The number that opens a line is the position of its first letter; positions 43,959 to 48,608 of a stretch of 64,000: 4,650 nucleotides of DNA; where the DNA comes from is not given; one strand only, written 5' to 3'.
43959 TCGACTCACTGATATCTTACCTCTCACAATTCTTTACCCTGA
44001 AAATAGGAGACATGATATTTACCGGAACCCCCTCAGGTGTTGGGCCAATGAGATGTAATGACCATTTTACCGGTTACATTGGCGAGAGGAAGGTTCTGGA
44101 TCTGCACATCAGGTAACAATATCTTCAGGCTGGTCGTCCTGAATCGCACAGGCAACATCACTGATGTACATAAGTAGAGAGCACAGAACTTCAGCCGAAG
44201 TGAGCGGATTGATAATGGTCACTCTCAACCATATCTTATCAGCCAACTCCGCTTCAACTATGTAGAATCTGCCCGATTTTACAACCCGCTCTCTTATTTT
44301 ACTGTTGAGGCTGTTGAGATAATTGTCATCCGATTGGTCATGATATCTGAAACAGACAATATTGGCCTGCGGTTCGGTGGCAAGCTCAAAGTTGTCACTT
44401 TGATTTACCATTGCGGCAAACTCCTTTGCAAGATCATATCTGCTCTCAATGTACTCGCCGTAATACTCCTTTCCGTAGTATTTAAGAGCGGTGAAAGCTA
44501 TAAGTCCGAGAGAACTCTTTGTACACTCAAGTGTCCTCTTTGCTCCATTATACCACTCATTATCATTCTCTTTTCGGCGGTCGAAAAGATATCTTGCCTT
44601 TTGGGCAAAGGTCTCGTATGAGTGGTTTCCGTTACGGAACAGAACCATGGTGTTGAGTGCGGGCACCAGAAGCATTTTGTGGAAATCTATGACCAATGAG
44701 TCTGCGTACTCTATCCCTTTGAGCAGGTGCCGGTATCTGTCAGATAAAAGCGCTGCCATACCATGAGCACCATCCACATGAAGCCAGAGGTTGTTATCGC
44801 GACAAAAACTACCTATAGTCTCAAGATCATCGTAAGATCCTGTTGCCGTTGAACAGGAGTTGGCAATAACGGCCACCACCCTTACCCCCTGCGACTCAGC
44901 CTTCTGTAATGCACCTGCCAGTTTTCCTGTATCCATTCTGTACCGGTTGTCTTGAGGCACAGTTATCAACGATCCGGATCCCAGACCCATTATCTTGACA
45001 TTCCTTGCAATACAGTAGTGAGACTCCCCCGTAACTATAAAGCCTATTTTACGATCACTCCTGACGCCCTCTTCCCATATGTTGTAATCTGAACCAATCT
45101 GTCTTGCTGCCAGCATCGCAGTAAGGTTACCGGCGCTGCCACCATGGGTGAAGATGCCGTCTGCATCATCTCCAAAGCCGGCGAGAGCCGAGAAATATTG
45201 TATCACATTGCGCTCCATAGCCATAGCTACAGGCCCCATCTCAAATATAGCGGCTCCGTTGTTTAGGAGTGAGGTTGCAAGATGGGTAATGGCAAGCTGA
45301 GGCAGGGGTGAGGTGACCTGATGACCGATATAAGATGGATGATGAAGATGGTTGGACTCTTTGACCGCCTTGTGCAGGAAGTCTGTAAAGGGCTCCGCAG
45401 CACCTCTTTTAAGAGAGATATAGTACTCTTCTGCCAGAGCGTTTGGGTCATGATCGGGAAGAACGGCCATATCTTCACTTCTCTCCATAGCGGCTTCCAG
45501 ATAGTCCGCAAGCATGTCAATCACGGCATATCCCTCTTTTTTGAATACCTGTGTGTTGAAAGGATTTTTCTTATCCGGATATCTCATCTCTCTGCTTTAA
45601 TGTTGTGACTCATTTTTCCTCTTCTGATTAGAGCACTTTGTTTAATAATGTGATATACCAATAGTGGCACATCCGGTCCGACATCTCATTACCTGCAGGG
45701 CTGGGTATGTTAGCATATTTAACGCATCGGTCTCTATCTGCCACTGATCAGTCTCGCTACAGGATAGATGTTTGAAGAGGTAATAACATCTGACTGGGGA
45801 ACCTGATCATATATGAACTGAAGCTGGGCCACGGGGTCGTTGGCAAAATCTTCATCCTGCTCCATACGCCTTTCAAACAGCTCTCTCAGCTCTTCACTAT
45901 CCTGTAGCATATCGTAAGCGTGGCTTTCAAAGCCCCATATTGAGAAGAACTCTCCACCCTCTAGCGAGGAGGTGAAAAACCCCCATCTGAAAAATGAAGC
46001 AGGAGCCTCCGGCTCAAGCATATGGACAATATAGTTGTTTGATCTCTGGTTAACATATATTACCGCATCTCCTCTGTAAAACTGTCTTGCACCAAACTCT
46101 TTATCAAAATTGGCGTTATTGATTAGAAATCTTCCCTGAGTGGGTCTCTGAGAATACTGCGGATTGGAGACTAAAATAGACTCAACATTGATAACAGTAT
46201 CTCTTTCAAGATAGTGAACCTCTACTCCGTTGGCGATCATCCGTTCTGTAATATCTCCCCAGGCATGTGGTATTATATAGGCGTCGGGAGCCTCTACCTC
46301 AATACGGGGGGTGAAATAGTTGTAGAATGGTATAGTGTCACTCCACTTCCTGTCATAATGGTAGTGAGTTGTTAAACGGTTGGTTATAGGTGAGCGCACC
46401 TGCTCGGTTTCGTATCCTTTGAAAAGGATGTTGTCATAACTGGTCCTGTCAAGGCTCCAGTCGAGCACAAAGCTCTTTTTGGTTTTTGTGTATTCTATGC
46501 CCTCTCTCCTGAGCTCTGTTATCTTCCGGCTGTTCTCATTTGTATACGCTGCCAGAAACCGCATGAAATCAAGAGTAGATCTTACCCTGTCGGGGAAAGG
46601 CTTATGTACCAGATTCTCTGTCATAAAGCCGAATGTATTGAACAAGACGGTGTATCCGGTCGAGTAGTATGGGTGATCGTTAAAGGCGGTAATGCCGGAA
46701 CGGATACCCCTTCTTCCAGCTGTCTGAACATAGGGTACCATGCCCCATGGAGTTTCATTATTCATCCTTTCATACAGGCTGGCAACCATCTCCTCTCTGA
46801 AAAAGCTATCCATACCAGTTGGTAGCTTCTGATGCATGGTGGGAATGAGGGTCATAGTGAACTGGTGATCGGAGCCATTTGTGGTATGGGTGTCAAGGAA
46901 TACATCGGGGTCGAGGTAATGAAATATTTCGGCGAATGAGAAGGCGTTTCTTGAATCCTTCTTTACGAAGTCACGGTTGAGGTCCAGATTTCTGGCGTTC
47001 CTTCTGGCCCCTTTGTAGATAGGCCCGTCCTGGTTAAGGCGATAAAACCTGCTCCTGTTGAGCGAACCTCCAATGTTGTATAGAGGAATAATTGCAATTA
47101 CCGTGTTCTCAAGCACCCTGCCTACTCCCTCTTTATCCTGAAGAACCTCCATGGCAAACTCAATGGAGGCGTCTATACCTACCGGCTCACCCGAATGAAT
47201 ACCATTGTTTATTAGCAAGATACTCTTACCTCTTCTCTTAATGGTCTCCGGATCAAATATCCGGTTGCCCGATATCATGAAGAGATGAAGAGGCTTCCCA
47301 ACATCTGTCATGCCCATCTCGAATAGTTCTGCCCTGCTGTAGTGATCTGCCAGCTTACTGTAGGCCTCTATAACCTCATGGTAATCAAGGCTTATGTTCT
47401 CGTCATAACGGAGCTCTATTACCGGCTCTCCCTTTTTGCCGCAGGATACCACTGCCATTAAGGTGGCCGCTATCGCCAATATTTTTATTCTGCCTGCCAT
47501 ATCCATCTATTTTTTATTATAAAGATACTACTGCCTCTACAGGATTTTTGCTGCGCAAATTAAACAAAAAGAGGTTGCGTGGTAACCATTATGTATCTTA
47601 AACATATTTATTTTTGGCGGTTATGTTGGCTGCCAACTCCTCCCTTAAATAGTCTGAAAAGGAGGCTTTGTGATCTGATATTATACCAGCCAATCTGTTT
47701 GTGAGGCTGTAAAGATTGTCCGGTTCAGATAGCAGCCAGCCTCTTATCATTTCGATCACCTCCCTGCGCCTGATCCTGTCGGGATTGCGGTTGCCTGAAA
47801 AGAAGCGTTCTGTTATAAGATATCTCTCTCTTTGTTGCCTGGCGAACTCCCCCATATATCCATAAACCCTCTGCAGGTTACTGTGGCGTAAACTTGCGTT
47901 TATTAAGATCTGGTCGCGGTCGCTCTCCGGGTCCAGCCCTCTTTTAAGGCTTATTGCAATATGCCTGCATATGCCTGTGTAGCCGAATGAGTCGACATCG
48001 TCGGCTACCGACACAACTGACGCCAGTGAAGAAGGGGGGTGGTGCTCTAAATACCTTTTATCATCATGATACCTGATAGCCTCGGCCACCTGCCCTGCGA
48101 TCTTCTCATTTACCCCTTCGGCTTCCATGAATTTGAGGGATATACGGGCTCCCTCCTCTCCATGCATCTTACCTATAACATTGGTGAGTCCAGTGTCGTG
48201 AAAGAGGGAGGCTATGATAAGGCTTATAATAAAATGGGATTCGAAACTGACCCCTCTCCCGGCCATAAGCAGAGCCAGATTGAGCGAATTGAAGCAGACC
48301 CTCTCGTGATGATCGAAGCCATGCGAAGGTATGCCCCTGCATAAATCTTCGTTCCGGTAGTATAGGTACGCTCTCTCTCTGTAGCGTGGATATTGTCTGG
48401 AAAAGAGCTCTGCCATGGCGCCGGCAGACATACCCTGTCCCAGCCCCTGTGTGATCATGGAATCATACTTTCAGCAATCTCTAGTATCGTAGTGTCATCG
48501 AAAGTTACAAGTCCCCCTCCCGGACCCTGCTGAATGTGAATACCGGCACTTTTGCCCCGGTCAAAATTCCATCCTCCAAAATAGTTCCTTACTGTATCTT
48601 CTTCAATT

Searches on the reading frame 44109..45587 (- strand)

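Call 30: search_protein_families(library=pfam, proteins=[window:44109-45587:-], max_evalue=0.00001)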
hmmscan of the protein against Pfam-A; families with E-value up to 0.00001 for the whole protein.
window:44109-45587:- (492 aa): 3 families
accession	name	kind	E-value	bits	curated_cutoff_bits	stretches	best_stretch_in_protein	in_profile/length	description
PF00282.25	Pyridoxal_deC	-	1.7e-48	165.7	27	1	94-415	51-374/375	Pyridoxal-dependent decarboxylase conserved domain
PF01212.27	Beta_elim_lyase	-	7.2e-10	39.1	27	1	116-396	22-232/288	Beta-eliminating lyase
PF00155.27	Aminotran_1_2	-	1.3e-07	31.6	19.7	1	178-278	89-191/361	Aminotransferase class I and II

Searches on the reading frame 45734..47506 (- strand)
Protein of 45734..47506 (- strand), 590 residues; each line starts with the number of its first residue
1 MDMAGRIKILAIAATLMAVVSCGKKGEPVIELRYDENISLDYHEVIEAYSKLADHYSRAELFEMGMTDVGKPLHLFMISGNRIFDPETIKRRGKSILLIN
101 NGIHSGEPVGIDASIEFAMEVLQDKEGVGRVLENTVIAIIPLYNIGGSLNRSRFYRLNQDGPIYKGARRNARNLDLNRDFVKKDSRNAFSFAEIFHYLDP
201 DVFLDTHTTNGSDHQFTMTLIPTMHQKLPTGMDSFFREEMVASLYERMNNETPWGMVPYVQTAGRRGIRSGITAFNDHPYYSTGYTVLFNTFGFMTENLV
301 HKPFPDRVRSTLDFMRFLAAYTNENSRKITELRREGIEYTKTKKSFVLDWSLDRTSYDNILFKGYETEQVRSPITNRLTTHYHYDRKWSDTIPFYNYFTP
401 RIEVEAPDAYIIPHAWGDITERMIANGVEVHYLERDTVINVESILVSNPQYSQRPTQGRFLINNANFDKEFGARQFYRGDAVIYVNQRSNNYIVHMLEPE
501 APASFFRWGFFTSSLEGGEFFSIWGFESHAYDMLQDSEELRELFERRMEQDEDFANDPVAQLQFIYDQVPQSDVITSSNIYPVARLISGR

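Call 30: search_protein_families(library=pfam, proteins=[window:45734-47506:-], max_evalue=0.00001)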
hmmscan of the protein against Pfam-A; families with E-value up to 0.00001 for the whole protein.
window:45734-47506:- (590 aa): 1 family
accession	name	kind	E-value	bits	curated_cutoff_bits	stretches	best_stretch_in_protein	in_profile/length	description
PF00246.29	Peptidase_M14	-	3.8e-11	43.6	21.6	1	51-183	7-136/286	Zinc carboxypeptidase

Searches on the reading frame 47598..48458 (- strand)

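Call 30: search_protein_families(library=pfam, proteins=[window:47598-48458:-], max_evalue=0.00001)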
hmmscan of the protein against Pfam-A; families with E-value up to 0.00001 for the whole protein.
window:47598-48458:- (286 aa): 1 family
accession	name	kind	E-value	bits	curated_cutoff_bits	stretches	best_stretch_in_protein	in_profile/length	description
PF01966.28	HD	-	5.6e-06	27.1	22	0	61-156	15-114/116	HD domain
